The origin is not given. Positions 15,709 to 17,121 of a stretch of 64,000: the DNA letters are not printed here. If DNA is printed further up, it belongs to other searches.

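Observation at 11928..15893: Nucleotide-identical promoter-plus-start module shared by three epimerase paralogs; 103-bp perfect direct repeats bracket a 2.9-kb glycan cassette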

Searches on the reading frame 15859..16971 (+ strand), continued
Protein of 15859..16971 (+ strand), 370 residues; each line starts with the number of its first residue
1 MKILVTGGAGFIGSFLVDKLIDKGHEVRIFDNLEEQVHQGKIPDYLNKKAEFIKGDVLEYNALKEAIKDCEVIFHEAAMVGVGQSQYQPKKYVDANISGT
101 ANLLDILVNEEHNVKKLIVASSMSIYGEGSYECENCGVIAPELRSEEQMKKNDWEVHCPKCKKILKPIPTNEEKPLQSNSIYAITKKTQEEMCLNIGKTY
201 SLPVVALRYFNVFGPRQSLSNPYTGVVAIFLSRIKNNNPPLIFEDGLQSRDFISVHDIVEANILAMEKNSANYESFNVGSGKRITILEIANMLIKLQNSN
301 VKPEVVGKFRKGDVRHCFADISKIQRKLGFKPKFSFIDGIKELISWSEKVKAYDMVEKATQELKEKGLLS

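Call 33: find_encoding_contigs(protein=P0021, flank=10000, max_places=2)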
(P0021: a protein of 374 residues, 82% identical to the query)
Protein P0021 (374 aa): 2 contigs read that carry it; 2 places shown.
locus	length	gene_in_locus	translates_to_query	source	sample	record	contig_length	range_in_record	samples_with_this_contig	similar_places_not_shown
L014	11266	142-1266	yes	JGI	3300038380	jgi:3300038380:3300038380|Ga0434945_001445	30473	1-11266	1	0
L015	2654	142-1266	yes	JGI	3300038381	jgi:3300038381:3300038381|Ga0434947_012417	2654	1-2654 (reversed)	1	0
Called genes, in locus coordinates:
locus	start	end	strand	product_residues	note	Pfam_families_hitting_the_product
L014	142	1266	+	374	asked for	PF01073:3Beta_HSD, PF01370:Epimerase, PF02719:Polysacc_synt_2, PF07993:NAD_binding_4, PF13460:NAD_binding_10, PF16363:GDP_Man_Dehyd, PF01370:Epimerase, PF16363:GDP_Man_Dehyd, +3 more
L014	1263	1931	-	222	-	PF01865:PhoU_div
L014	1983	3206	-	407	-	PF01384:PHO4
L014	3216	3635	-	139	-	PF00571:CBS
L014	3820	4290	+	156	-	-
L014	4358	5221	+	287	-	PF01171:ATP_bind_3, PF03054:tRNA_Me_trans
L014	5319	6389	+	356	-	PF02568:ThiI, PF03054:tRNA_Me_trans (weak), PF18297:NFACT-R_2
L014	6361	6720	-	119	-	-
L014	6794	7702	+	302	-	PF00291:PALP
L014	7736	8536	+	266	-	PF01946:Thi4, PF00890:FAD_binding_2 (faint), PF01266:DAO (weak), PF01494:FAD_binding_3 (weak), PF03486:HI0933_like (weak), PF07992:Pyr_redox_2 (weak), PF12831:FAD_oxidored, PF13450:NAD_binding_8, +1 more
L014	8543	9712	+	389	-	PF00155:Aminotran_1_2 (weak), PF00266:Aminotran_5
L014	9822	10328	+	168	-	PF01592:NifU_N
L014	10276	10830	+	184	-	PF01978:TrmB (weak), PF24034:DUF7343, PF01047:MarR (weak), PF12802:MarR_2 (weak)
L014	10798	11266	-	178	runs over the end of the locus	PF01209:Ubie_methyltran, PF08241:Methyltransf_11, PF08242:Methyltransf_12, PF13489:Methyltransf_23 (weak), PF13649:Methyltransf_25, PF13847:Methyltransf_31, PF20922:Anamorsin_N (weak), PF05148:Methyltransf_8 (faint)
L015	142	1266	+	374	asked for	PF01073:3Beta_HSD, PF01370:Epimerase, PF02719:Polysacc_synt_2, PF07993:NAD_binding_4, PF13460:NAD_binding_10, PF16363:GDP_Man_Dehyd, PF01370:Epimerase, PF16363:GDP_Man_Dehyd, +3 more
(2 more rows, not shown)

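Call 34: find_encoding_contigs(protein=P0024, flank=10000, max_places=2)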
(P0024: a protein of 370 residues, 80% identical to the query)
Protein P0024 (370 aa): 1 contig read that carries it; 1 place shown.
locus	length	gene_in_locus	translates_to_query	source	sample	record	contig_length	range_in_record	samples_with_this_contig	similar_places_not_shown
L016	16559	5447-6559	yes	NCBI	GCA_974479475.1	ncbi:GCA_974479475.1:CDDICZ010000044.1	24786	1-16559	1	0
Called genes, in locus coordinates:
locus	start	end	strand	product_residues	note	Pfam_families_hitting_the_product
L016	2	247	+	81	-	?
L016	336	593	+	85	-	-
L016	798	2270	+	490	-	PF02310:B12-binding, PF04055:Radical_SAM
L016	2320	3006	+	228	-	PF02348:CTP_transf_3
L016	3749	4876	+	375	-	PF13489:Methyltransf_23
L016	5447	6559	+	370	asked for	PF01073:3Beta_HSD, PF01370:Epimerase, PF02719:Polysacc_synt_2, PF05368:NmrA, PF13460:NAD_binding_10, PF16363:GDP_Man_Dehyd, PF01370:Epimerase, PF16363:GDP_Man_Dehyd, +2 more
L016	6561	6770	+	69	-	-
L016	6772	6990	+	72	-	-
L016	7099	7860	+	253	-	PF01925:TauE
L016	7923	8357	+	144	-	PF00583:Acetyltransf_1, PF13673:Acetyltransf_10 (weak), PF13508:Acetyltransf_7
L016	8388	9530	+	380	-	PF14306:PUA_2, PF01747:ATP-sulfurylase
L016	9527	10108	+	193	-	PF00685:Sulfotransfer_1, PF13469:Sulfotransfer_3 (faint)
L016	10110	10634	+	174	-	PF01583:APS_kinase, PF08433:KTI12 (weak), PF13671:AAA_33 (weak)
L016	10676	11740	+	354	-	PF00535:Glycos_transf_2, PF13641:Glyco_tranf_2_3, PF13506:Glyco_transf_21 (weak)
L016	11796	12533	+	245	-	PF13489:Methyltransf_23, PF01209:Ubie_methyltran, PF06325:PrmA, PF01555:N6_N4_Mtase (faint), PF13847:Methyltransf_31, PF08241:Methyltransf_11, PF08242:Methyltransf_12, PF13649:Methyltransf_25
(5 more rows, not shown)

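Call 37: search_protein_families(library=ncbifam, proteins=[L001:8777-9961:+, window:15859-16971:+], max_evalue=0.00001)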
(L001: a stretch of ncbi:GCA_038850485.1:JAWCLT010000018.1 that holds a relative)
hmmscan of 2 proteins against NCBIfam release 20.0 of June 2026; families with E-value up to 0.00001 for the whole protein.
L001:8777-9961:+ (394 aa): 0 families

window:15859-16971:+ (370 aa): 30 families (the best 25 are shown)
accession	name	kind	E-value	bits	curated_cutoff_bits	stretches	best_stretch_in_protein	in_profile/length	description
TIGR01179.1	galE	equivalog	2.5e-51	174.5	262.3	2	168-351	131-329/332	UDP-glucose 4-epimerase GalE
TIGR04180.1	EDH_00030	hypoth_equivalog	5.7e-49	166.8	475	2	3-130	1-129/297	NAD-dependent 4,6-dehydratase LegB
TIGR01181.1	dTDP_gluc_dehyt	equivalog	4.4e-41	141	365.1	2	170-350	139-314/321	dTDP-glucose 4,6-dehydratase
TIGR02197.1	heptose_epim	equivalog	2.5e-36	125.5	274.6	2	177-347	133-313/316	ADP-glyceromanno-heptose 6-epimerase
NF011728.1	PRK15181.1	equivalog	1e-35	123.4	760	2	168-347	151-337/348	Vi polysaccharide biosynthesis UDP-N-acetylglucosaminuronic acid C-4 epimerase TviC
NF007956.0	PRK10675.1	subfamily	2.3e-28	99.3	394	2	1-128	1-130/338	UDP-glucose 4-epimerase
NF008360.0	PRK11150.1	equivalog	2.6e-23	82.7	452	2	179-349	137-308/310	ADP-glyceromanno-heptose 6-epimerase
NF042422.1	oxyalk_red_OleD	equivalog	6.7e-21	75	580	1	1-130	1-118/329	2-alkyl-3-oxoalkanoate reductase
TIGR03466.1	HpnA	hypoth_equivalog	3e-20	72.4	367.65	1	1-127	1-118/327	hopanoid-associated sugar epimerase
NF007490.0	PRK10084.1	subfamily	9.3e-19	67.6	649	1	1-349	1-336/361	dTDP-glucose 4,6-dehydratase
NF042423.1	oxyalk_red_Shew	equivalog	2.6e-18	66.2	580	1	2-132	10-128/331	2-alkyl-3-oxoalkanoate reductase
NF007582.0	PRK10217.1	equivalog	2.2e-16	59.9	698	2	2-105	3-110/355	dTDP-glucose 4,6-dehydratase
NF047922.1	GDPFucSynFcl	equivalog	3.2e-16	59.7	500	1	178-346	130-300/308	GDP-L-fucose synthase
NF043036.1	ErythonDh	equivalog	5.5e-16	58.7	325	1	1-128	1-131/321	D-erythronate dehydrogenase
TIGR02622.1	CDP_4_6_dhtase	equivalog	3.4e-15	56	278.45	1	2-126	6-133/352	CDP-glucose 4,6-dehydratase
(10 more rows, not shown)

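Call 47: search_protein_families(library=pfam, alignment_id=A2, max_evalue=0.01)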
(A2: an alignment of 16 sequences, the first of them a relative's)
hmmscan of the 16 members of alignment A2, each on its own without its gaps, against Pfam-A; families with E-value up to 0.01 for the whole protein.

A. member 1, P0002 (418 aa): 0 families

B. families by the number of members that match (of 16 scanned): 1 family
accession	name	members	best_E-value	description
PF13231.12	PMT_2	3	1.1e-05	Dolichyl-phosphate-mannose-protein mannosyltransferase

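Call 53: predict_structure(alignment_id=A2)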
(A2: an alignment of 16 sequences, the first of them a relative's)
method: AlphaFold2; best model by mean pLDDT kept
length: 418 residues; sequences in the alignment: 16
mean_pLDDT: 82.9   pTM: 0.86
mean pLDDT of the five models: 82.9, 82.3, 82.1, 82.0, 81.1
residues with pLDDT >= 90: 150; 70-90: 204; 50-70: 45; < 50: 19
segments of 3 or more residues with pLDDT < 50: 1-6, 158-160, 411-418
pLDDT, mean of each block of 10 residues (from residue 1): 44 70 91 92 82 73 88 95 91 90 90 88 91 93 90 54 85 97 97 90 92 76 69 94 96 89 79 68 82 90 89 93 85 82 89 86 77 65 77 87 78 37
secondary structure, 60 per line:
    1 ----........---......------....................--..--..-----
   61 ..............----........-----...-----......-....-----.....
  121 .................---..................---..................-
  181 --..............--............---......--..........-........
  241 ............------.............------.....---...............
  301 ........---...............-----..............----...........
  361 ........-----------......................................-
elements in order: H5-12 H16-21 H28-47 H61-74 H79-86 H100-105 H107-110 H116-137 H141-158 H162-179 H183-196 H199-210 E214-219 E222-231 H233-252 H259-271 H278-282 H286-308 H312-326 H332-345 H350-368 H380-417

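Call 56: fold_search(model_id=the predicted structure, library=pdb)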
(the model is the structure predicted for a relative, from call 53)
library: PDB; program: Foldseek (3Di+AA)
matches with E <= 10: 64; with E <= 0.001: 1
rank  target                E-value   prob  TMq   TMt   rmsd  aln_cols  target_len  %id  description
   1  9wno_A                4.9e-04  1.00  0.66  0.68   5.2       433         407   16  Cryo-EM structure of Candida glabrata GPI mannosyltransferase I bound to Dol-P-Man (released 2025-12-03)
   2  8imx_U                2.0e-03  1.00  0.58  0.58   6.3       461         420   14  Cryo-EM structure of GPI-T with a chimeric GPI-anchored protein (released 2023-08-16)
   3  7w72_U                2.2e-03  1.00  0.58  0.58   6.2       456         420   14  Structure of a human glycosylphosphatidylinositol (GPI) transamidase (released 2022-02-16)
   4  7wld_U                4.4e-03  1.00  0.59  0.59   6.1       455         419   15  Cryo-EM structure of the human glycosylphosphatidylinositol transamidase complex at 2.53 Angstrom resolution (released 2022-04-27)
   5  6snh_X                5.4e-03  1.00  0.57  0.51   7.0       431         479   13  Cryo-EM structure of yeast ALG6 in complex with 6AG9 Fab and Dol25-P-Glc (released 2020-03-11)
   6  5ezm                  2.7e-02  1.00  0.45  0.37  12.2       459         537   10  Crystal Structure of ArnT from Cupriavidus metallidurans in the apo state (released 2016-02-17)
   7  9dm7_A                2.9e-02  1.00  0.53  0.59   7.4       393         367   11  mannosyltransferase PimE in complex with Fab_E6 (released 2025-06-25)
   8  9s6r_A                7.0e-02  1.00  0.55  0.59   6.5       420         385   13  Ternary cryo-EM structure of yeast ALG3 with Dol25-PP-GlcNAc2Man5, Dol25-P-Man, and Fab (released 2026-03-18)
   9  9dm5                  8.2e-02  1.00  0.49  0.53   7.6       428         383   12  Product-Bound mannosyltransferase PimE (released 2025-06-25)
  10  5ogl_A                2.6e-01  0.87  0.37  0.25  14.3       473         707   13  Structure of bacterial oligosaccharyltransferase PglB in complex with an acceptor peptide and an lipid-linked oligosac (released 2017-10-25)
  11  7bvc_B                3.4e-01  0.89  0.37  0.17   9.3       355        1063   11  Cryo-EM structure of Mycobacterium smegmatis arabinosyltransferase EmbA-EmbB-AcpM2 in complex with ethambutol (released 2020-04-29)
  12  4z34                  5.3e-01  0.21  0.17  0.18  28.6       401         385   10  Crystal Structure of Human Lysophosphatidic Acid Receptor 1 in complex with ONO9780307 (released 2015-06-03)
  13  9f63                  6.8e-01  0.08  0.13  0.13  25.3       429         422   12  Crystal structure of Saccharomyces cerevisiae pH nine-sensitive protein 1 (PNS1) (released 2024-05-15)
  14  4z35                  7.7e-01  0.16  0.17  0.19  28.7       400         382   10  Crystal Structure of Human Lysophosphatidic Acid Receptor 1 in complex with ONO-9910539 (released 2015-06-03)
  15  4zlh_B                1.3e+00  0.09  0.13  0.16  23.3       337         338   12  Structure of the LapB cytoplasmic domain at 2 angstroms (released 2015-11-11)
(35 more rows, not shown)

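Call 61: find_encoding_contigs(protein=P0022, flank=10000, max_places=3)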
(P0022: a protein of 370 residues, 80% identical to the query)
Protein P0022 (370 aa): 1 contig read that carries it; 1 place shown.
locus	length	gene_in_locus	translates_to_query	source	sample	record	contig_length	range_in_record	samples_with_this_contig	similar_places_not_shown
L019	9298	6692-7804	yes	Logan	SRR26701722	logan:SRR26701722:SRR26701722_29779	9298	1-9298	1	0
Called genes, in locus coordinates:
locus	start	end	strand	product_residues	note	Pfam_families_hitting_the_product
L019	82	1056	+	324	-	PF02388:FemAB (faint), PF13480:Acetyltransf_6 (weak)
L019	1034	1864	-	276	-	PF01522:Polysacc_deac_1 (weak)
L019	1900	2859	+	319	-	PF13524:Glyco_trans_1_2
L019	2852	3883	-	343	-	PF00534:Glycos_transf_1, PF13692:Glyco_trans_1_4, PF13524:Glyco_trans_1_2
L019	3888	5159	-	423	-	PF13439:Glyco_transf_4, PF13579:Glyco_trans_4_4 (weak), PF20706:GT4-conflict (faint), PF00534:Glycos_transf_1, PF13692:Glyco_trans_1_4, PF13524:Glyco_trans_1_2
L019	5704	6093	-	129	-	-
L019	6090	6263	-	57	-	-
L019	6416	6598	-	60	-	-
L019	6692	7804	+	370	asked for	PF01073:3Beta_HSD, PF01370:Epimerase, PF02719:Polysacc_synt_2, PF05368:NmrA, PF07993:NAD_binding_4, PF13460:NAD_binding_10, PF16363:GDP_Man_Dehyd, PF01370:Epimerase, +3 more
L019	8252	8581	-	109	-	PF09377:SBDS_domain_II, PF20268:SBDS_C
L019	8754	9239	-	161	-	PF10584:Proteasome_A_N, PF00227:Proteasome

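Call 62: find_related_loci(query=A2, collection=metagenome_contigs, flank=8000)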
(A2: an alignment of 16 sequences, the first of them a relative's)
Query A2 (418 aa) in metagenome_contigs; peptide patterns used: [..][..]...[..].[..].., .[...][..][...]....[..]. (x = any residue, [..] = any of these).
364 stretches matched a pattern; 9 encode a relative of the query (tblastn E <= 1e-3); 9 distinct loci.
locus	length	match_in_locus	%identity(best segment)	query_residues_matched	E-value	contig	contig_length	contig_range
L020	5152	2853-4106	100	1-418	0e+0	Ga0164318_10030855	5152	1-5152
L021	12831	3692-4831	52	15-406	1e-129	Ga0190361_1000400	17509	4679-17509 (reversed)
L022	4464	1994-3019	40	26-392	5e-88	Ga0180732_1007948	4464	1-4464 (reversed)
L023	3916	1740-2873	39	12-406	6e-77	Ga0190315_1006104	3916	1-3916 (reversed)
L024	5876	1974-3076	44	24-406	4e-83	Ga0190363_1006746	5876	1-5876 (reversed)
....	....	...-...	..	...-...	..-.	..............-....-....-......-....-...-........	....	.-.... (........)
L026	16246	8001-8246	37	129-209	9e-8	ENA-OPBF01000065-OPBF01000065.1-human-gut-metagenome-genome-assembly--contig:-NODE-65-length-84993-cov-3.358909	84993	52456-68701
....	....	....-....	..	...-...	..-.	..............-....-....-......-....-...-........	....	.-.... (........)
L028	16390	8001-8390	31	118-258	7e-7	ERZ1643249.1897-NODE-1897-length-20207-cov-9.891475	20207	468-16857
